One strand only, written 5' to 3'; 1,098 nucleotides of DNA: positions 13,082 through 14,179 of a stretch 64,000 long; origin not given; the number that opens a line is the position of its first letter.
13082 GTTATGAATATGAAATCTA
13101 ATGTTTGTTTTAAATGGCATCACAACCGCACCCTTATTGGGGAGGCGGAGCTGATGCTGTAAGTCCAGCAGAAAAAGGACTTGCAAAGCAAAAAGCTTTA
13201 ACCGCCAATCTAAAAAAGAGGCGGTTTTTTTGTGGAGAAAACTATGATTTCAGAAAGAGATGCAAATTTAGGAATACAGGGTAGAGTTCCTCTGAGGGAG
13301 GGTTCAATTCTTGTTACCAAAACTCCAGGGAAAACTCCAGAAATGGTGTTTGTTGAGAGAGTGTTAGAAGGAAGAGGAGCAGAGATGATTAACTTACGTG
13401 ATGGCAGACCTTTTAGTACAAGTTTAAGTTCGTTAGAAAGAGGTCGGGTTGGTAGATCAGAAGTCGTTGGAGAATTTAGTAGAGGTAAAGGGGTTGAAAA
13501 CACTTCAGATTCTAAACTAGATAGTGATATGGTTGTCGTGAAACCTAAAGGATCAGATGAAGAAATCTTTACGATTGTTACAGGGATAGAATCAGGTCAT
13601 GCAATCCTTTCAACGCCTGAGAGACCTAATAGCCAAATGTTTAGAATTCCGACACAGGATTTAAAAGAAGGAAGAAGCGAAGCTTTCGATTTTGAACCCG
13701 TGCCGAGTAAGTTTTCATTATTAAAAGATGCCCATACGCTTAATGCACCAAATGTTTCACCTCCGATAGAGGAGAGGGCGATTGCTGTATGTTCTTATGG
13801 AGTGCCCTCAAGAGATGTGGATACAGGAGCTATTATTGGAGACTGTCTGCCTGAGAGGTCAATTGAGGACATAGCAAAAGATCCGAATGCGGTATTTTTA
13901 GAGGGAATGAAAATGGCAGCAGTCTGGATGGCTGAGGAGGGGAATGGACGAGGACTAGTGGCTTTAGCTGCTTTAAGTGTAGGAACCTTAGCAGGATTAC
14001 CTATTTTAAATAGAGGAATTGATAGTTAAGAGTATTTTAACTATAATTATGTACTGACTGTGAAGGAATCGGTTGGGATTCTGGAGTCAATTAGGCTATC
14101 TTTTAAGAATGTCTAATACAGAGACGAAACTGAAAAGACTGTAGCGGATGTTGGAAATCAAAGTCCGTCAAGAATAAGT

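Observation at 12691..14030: Orphan 1.3-kb island with strong promoter, leader ORF and attenuator in front of a domain-less 265-aa protein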

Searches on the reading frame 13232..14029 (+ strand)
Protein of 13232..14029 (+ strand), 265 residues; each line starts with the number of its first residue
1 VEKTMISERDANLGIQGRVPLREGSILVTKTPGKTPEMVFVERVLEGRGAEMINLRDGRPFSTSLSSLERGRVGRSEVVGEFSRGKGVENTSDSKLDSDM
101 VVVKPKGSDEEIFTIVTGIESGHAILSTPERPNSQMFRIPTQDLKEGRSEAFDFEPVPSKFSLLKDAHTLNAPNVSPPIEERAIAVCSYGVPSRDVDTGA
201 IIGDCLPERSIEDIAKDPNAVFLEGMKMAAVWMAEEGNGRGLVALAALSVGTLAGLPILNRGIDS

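Call 8: search_protein_families(library=pfam, proteins=[window:13232-14029:+], max_evalue=1)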
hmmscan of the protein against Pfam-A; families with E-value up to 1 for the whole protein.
window:13232-14029:+ (265 aa): 0 families

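Call 9: search_protein_families(library=ncbifam, proteins=[window:13232-14029:+], max_evalue=1)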
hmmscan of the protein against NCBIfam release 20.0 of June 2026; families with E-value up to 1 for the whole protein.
window:13232-14029:+ (265 aa): 0 families

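Call 13: find_homologous_proteins(query=window:13232-14029:+)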
Query window:13232-14029:+ (265 aa): 5 proteins with E <= 0.001 among 1942 candidates.
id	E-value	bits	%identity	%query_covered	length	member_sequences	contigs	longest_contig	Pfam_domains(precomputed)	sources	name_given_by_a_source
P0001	3.6e-165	565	100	98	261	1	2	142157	-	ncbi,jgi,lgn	jgi:hypothetical protein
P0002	2.3e-140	484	89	98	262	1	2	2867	-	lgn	-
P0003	1.5e-73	265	56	97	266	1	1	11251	-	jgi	-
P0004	9.1e-55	204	46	97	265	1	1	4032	-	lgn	-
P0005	2.4e-54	202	45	97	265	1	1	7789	-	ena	-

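Call 14: find_encoding_contigs(protein=P0001, flank=6000, max_places=3)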
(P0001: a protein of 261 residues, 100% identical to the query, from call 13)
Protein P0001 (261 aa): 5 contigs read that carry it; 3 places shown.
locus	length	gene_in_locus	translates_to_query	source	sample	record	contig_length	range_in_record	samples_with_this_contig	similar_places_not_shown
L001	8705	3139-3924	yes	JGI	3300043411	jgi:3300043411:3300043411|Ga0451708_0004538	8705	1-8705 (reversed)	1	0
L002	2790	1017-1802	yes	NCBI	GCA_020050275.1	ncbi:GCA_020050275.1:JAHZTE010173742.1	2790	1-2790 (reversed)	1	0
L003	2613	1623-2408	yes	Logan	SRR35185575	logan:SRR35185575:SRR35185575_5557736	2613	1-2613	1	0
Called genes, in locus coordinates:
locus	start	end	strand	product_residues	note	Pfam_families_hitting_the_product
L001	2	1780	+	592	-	?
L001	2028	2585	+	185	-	PF28474:DUF8412, PF13376:OmdA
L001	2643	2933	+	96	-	-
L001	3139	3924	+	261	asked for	-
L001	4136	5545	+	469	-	PF04715:, PF00425:Chorismate_bind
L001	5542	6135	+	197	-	PF00117:GATase, PF07722:Peptidase_C26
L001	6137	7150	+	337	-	PF02885:Glycos_trans_3N, PF00591:Glycos_transf_3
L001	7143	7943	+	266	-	PF00218:IGPS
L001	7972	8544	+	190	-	PF00697:PRAI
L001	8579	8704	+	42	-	?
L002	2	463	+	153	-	?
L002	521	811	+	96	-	-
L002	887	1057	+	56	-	-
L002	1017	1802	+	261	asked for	-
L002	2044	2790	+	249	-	?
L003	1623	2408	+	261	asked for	-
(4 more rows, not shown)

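Call 15: find_encoding_contigs(protein=P0002, flank=6000, max_places=3)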
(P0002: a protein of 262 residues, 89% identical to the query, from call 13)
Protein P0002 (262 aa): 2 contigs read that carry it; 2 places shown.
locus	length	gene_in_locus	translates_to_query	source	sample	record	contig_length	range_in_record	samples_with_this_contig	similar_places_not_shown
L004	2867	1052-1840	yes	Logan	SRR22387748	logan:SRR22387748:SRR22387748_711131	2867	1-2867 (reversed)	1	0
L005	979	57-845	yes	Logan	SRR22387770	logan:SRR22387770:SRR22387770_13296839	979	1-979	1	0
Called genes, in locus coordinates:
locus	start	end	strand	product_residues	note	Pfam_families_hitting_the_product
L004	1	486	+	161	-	?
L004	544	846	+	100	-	-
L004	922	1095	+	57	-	-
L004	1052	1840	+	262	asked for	-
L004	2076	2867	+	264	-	?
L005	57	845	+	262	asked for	-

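Call 16: find_encoding_contigs(protein=P0003, flank=6000, max_places=3)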
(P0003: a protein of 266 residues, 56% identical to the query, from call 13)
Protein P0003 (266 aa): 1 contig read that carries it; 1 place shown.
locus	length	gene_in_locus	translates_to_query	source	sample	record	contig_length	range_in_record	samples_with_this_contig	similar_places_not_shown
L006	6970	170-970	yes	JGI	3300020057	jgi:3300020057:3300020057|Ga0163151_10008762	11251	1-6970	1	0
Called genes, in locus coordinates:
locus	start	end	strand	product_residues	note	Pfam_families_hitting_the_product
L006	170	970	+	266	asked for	-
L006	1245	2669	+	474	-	PF04715:, PF00425:Chorismate_bind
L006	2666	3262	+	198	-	PF00117:GATase, PF07722:Peptidase_C26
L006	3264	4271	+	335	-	PF02885:Glycos_trans_3N, PF00591:Glycos_transf_3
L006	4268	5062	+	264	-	PF00218:IGPS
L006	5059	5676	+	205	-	PF00697:PRAI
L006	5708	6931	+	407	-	PF00291:PALP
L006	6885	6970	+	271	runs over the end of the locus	PF00290:Trp_syntA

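Call 17: find_encoding_contigs(protein=P0004, flank=6000, max_places=3)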
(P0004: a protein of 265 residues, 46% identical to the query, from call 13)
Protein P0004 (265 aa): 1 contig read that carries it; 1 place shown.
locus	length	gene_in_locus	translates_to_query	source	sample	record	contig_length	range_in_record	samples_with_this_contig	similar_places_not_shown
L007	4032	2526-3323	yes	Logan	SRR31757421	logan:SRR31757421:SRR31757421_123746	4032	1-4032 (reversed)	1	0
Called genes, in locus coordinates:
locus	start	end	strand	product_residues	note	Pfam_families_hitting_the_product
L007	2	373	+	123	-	?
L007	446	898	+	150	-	PF02325:CCB3_YggT (weak)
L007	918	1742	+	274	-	PF04228:Zn_peptidase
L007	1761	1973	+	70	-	PF09834:DUF2061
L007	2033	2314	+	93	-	-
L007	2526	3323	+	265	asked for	-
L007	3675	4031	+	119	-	?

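Call 18: find_encoding_contigs(protein=P0005, flank=6000, max_places=3)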
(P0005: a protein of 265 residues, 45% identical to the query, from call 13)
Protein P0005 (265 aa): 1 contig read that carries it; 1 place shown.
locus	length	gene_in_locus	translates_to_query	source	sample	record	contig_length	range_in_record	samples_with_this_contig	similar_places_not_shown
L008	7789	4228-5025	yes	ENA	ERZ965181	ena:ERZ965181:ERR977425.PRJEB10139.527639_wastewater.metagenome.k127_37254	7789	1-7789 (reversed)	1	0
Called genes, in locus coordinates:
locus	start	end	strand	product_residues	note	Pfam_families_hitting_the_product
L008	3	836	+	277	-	?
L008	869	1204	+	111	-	-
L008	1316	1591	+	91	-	PF10041:DUF2277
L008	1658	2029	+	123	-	PF07883:Cupin_2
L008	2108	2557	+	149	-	PF02325:CCB3_YggT (weak)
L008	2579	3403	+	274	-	PF04228:Zn_peptidase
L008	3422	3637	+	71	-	PF09834:DUF2061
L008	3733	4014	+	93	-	-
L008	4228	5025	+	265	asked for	-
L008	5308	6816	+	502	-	PF04715:, PF00425:Chorismate_bind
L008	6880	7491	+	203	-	PF00117:GATase, PF07722:Peptidase_C26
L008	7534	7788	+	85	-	?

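Call 38: search_protein_representatives(alignment_id=A3)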
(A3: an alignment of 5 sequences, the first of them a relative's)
Query: 5 sequences, 265 profile positions. Proteins with E-value up to 0.001 (for the whole library): 10; up to 1e-10: 8; up to 1e-30: 5. The best 10 are listed.
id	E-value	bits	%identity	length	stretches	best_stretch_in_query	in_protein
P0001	5.6e-134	461.7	-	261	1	1-264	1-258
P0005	2.7e-131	452.9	-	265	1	1-263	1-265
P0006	7.9e-78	277.7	-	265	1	1-257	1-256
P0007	6.4e-49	182.9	-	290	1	44-259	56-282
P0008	1.2e-43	165.6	-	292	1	45-264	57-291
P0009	4.2e-24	101.5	-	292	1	15-164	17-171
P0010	1.6e-14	70.1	-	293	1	54-260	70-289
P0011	3.0e-13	65.9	-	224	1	17-168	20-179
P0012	5.7e-06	42.1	-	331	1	17-158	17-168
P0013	1.4e-04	37.5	-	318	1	55-162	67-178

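Call 40: predict_structure(alignment_id=A3)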
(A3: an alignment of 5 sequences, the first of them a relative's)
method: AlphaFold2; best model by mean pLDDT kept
length: 261 residues; sequences in the alignment: 5
mean_pLDDT: 39.4   pTM: 0.27
mean pLDDT of the five models: 39.4, 39.0, 38.9, 38.5, 33.8
residues with pLDDT >= 90: 0; 70-90: 1; 50-70: 53; < 50: 207
segments of 3 or more residues with pLDDT < 50: 1-97, 109-134, 153-199, 202-211, 238-240, 242-261
pLDDT, mean of each block of 10 residues (from residue 1): 30 36 34 33 29 29 27 25 32 47 51 38 37 51 63 40 30 30 27 44 47 53 59 53 44 37 29
secondary structure, 60 per line:
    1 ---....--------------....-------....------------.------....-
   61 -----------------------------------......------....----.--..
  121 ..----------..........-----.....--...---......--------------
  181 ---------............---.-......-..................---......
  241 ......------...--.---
elements in order: H4-7 E22-25 E33-36 E96-101 E108-111 E119-122 E133-136 H137-142 E148-152 H161-166 H190-201 H207-212 H214-231 H235-246

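Call 44: search_protein_families(library=padloc, proteins=[window:13244-14029:+], max_evalue=0.1)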
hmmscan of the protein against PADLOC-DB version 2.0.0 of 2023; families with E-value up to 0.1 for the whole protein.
window:13244-14029:+ (261 aa): 0 families

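Call 45: search_protein_families(library=phrogs, proteins=[window:13244-14029:+], max_evalue=0.1)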
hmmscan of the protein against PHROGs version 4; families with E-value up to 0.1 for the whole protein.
window:13244-14029:+ (261 aa): 0 families

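Call 58: find_encoding_contigs(protein=P0007, flank=4000, max_places=3)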
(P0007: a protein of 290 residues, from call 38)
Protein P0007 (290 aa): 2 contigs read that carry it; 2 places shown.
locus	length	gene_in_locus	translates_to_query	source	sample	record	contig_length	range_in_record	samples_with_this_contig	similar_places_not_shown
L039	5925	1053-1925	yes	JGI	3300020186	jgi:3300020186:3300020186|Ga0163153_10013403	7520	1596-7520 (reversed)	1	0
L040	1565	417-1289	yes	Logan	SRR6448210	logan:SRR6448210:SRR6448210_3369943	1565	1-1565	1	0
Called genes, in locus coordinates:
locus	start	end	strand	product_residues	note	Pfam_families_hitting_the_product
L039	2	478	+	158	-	?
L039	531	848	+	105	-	-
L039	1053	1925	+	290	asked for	-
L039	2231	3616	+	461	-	PF04715:, PF00425:Chorismate_bind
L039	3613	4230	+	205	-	PF00117:GATase, PF07722:Peptidase_C26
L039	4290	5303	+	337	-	PF02885:Glycos_trans_3N, PF00591:Glycos_transf_3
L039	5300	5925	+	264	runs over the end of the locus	PF00218:IGPS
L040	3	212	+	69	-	?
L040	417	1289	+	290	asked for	-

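Call 59: find_encoding_contigs(protein=P0006, flank=4000, max_places=3)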
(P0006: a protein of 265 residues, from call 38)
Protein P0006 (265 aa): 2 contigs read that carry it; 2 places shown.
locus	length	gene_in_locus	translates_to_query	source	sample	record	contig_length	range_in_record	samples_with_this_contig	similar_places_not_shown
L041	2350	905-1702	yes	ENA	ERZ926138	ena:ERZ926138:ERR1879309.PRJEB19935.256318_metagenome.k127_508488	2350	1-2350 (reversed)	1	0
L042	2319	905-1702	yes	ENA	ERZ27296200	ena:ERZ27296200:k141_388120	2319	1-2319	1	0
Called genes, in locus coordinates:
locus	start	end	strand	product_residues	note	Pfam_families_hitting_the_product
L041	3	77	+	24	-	?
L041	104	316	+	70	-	PF09834:DUF2061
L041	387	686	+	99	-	-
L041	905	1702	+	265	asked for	-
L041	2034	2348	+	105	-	?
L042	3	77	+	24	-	?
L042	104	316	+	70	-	PF09834:DUF2061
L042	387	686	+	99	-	-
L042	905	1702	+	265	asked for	-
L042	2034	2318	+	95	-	?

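Call 60: find_encoding_contigs(protein=P0009, flank=4000, max_places=2)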
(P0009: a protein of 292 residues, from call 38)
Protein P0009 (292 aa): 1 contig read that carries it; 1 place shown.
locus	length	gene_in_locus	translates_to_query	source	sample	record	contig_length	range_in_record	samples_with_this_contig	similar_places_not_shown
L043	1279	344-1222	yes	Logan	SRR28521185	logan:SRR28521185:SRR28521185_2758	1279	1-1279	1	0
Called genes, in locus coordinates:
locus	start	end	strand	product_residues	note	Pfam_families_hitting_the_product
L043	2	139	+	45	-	?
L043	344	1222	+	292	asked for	-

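Call 61: find_encoding_contigs(protein=P0010, flank=4000, max_places=2)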
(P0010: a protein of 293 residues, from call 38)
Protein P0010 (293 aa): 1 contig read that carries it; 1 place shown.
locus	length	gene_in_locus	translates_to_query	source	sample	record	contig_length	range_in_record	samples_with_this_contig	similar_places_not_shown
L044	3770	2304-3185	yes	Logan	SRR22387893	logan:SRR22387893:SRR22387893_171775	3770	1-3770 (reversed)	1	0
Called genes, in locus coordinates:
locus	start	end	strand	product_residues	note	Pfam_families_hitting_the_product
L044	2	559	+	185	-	?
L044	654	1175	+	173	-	-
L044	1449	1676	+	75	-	-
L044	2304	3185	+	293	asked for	-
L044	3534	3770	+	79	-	?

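Call 62: find_encoding_contigs(protein=P0011, flank=4000, max_places=2)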
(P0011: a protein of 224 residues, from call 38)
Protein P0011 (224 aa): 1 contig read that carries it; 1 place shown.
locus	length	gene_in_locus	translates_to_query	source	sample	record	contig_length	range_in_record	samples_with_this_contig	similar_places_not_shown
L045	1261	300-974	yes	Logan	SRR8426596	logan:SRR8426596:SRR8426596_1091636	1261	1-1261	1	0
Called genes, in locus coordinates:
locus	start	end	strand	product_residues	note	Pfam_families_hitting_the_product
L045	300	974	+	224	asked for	-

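Call 63: find_encoding_contigs(protein=P0012, flank=4000, max_places=2)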
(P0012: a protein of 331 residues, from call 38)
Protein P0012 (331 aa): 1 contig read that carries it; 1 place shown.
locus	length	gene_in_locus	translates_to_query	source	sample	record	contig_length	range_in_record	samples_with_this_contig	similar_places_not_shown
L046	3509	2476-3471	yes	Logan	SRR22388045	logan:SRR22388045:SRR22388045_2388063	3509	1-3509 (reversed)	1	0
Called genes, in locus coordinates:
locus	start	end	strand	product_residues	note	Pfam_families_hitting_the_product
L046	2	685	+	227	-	?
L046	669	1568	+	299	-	PF02629:CoA_binding, PF13380:CoA_binding_2 (weak), PF13607:Succ_CoA_lig, PF00549:Ligase_CoA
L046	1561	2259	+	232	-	PF00285:Citrate_synt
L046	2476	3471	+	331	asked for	-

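Call 64: find_encoding_contigs(protein=P0013, flank=4000, max_places=2)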
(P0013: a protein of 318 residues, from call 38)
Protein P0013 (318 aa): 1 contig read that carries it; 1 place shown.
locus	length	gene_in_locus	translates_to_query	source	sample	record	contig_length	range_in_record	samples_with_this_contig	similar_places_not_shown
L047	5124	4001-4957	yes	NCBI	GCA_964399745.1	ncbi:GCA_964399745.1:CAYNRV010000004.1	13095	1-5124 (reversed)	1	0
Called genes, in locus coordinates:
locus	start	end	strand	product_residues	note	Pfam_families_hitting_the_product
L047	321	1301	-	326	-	PF01734:Patatin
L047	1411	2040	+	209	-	-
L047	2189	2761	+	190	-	-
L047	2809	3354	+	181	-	-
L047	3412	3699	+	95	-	-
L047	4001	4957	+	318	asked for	-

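Call 78: predict_structure(alignment_id=A8)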
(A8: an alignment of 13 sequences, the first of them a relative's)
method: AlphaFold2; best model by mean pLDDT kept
length: 261 residues; sequences in the alignment: 13
mean_pLDDT: 64.7   pTM: 0.30
mean pLDDT of the five models: 64.7, 62.5, 61.9, 61.5, 60.5
residues with pLDDT >= 90: 0; 70-90: 137; 50-70: 47; < 50: 77
segments of 3 or more residues with pLDDT < 50: 1-14, 79-91, 161-191, 193-195, 248-261
pLDDT, mean of each block of 10 residues (from residue 1): 28 53 80 77 78 79 81 69 35 73 85 81 76 84 87 66 44 37 36 48 64 67 80 80 61 35 34
secondary structure, 60 per line:
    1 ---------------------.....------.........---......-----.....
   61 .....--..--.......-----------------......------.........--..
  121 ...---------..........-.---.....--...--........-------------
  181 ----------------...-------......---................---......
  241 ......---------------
elements in order: E22-26 E33-41 E45-50 E56-60 H61-65 E72-78 E96-101 E108-116 E119-123 E133-136 H137-142 E148-152 H160-167 H207-212 H216-231 H235-246

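Call 81: fold_search(model_id=the predicted structure, library=pdb)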
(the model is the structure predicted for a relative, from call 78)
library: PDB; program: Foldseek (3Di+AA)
matches with E <= 10: 1085; with E <= 0.001: 0
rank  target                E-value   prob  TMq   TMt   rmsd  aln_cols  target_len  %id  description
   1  7bqz_A                9.8e-03  0.92  0.19  0.23  11.9       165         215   13  Crystal Structure of Spindlin1 bound to H3(K4me3-K9me3) peptide (released 2020-10-14)
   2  7bqz_C                2.9e-02  0.57  0.16  0.20  12.5       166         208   12  Crystal Structure of Spindlin1 bound to H3(K4me3-K9me3) peptide (released 2020-10-14)
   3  7bu9_E                3.2e-02  0.75  0.18  0.22  11.8       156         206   13  Crystal Structure of Spindlin1-H3(K4me3-K9me2) complex (released 2020-10-14)
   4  7bqz_G                3.2e-02  0.63  0.18  0.22  12.4       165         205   15  Crystal Structure of Spindlin1 bound to H3(K4me3-K9me3) peptide (released 2020-10-14)
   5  9fnd_X                3.4e-02  0.44  0.15  0.13  19.8       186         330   14  Transcriptional activator PafBC bound to mycobacterial RNA polymerase (released 2025-02-12)
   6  3mp6_A                4.7e-02  0.87  0.19  0.11  12.3       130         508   15  Complex Structure of Sgf29 and dimethylated H3K4 (released 2011-05-04)
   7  3cey_B                4.7e-02  0.47  0.15  0.11  16.0       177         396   15  Crystal structure of L3MBTL2 (released 2008-05-06)
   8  3mp8_A                5.0e-02  0.90  0.20  0.11  12.9       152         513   14  Crystal structure of Sgf29 tudor domain (released 2011-05-04)
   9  9t2z                  6.6e-02  0.47  0.18  0.20  11.3       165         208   15  Spindlin 1 with crystallization epitope mutations H127D:L128D:T131R (released 2025-11-26)
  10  3cey_A                6.6e-02  0.38  0.16  0.12  15.9       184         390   14  Crystal structure of L3MBTL2 (released 2008-05-06)
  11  6ie6_A                7.4e-02  0.44  0.14  0.21  12.2       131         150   11  Crystal structure of ADCP1 tandem Agenet domain 3-4 in complex with H3K9me2 (released 2019-01-16)
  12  2hqe_A                7.4e-02  0.38  0.16  0.19  14.9       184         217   14  Crystal structure of human P100 Tudor domain: Large fragment (released 2007-07-03)
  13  2o4x_A                7.4e-02  0.38  0.16  0.19  14.9       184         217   14  Crystal structure of human P100 tudor domain (released 2007-02-13)
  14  5b6l_A                7.8e-02  0.18  0.13  0.12  15.8       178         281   15  Structure of Deg protease HhoA from Synechocystis sp. PCC 6803 (released 2016-09-21)
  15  5m9o_A                8.3e-02  0.35  0.15  0.18  14.1       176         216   13  Crystal structure of human SND1 extended Tudor domain in complex with a symmetrically dimethylated E2F peptide (released 2016-12-07)
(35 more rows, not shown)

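Call 98: search_solved_structures(query=A8, max_evalue=1)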
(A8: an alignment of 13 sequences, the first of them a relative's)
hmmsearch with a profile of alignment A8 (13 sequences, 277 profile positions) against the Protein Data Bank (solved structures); distinct sequences matched with E-value up to 1: 0.
